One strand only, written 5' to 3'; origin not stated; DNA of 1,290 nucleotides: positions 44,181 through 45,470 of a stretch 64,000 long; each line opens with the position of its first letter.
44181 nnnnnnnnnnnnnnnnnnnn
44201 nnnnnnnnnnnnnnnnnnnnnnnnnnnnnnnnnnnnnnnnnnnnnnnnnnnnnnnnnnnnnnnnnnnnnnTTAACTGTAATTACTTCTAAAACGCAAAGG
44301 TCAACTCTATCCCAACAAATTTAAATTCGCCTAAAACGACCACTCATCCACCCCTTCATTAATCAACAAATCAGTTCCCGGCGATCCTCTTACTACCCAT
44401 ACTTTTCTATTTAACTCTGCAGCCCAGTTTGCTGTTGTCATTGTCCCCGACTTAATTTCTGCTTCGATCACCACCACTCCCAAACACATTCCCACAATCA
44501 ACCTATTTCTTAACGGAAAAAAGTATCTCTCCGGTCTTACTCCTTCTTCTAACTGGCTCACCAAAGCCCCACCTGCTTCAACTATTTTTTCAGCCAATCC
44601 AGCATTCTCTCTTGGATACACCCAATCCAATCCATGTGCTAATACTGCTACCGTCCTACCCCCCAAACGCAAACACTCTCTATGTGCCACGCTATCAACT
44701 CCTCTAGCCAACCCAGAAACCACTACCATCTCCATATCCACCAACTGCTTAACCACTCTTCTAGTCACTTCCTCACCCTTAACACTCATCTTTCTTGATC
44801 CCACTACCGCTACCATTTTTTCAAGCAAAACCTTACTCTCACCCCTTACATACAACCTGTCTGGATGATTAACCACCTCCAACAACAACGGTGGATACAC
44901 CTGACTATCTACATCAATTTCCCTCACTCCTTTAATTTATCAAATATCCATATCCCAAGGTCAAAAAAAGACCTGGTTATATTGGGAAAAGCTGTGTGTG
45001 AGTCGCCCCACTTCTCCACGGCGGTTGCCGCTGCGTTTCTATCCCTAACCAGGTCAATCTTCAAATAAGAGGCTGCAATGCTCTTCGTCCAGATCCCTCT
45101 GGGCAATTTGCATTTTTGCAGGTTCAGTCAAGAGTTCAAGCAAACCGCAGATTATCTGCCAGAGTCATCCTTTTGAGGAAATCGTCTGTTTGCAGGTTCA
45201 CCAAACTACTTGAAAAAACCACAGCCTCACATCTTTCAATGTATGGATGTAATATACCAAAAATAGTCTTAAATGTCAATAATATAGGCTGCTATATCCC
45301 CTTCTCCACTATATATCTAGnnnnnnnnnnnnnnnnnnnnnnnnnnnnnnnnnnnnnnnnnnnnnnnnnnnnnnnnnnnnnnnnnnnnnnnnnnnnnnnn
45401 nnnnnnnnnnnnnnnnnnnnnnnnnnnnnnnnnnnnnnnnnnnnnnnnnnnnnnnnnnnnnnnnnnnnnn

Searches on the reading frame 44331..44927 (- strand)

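Call 71: search_protein_families(library=pfam, proteins=[window:44331-44927:-], max_evalue=0.01)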
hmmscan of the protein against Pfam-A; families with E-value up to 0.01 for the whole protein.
window:44331-44927:- (198 aa): 2 families
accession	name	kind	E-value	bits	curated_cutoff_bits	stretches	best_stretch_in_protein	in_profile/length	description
PF02481.21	DNA_processg_A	-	5e-64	215.8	29.6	1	6-184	12-192/212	DNA recombination-mediator protein A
PF18306.6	LDcluster4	-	0.00011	22.2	26.3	0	38-97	3-63/151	SLOG cluster4 family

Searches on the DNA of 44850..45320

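Call 73: search_rna_families(source=window, start=44850, end=45320, threshold=evalue, max_evalue=1)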
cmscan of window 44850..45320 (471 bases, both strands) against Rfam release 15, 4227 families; matches with E-value up to 1: 0.
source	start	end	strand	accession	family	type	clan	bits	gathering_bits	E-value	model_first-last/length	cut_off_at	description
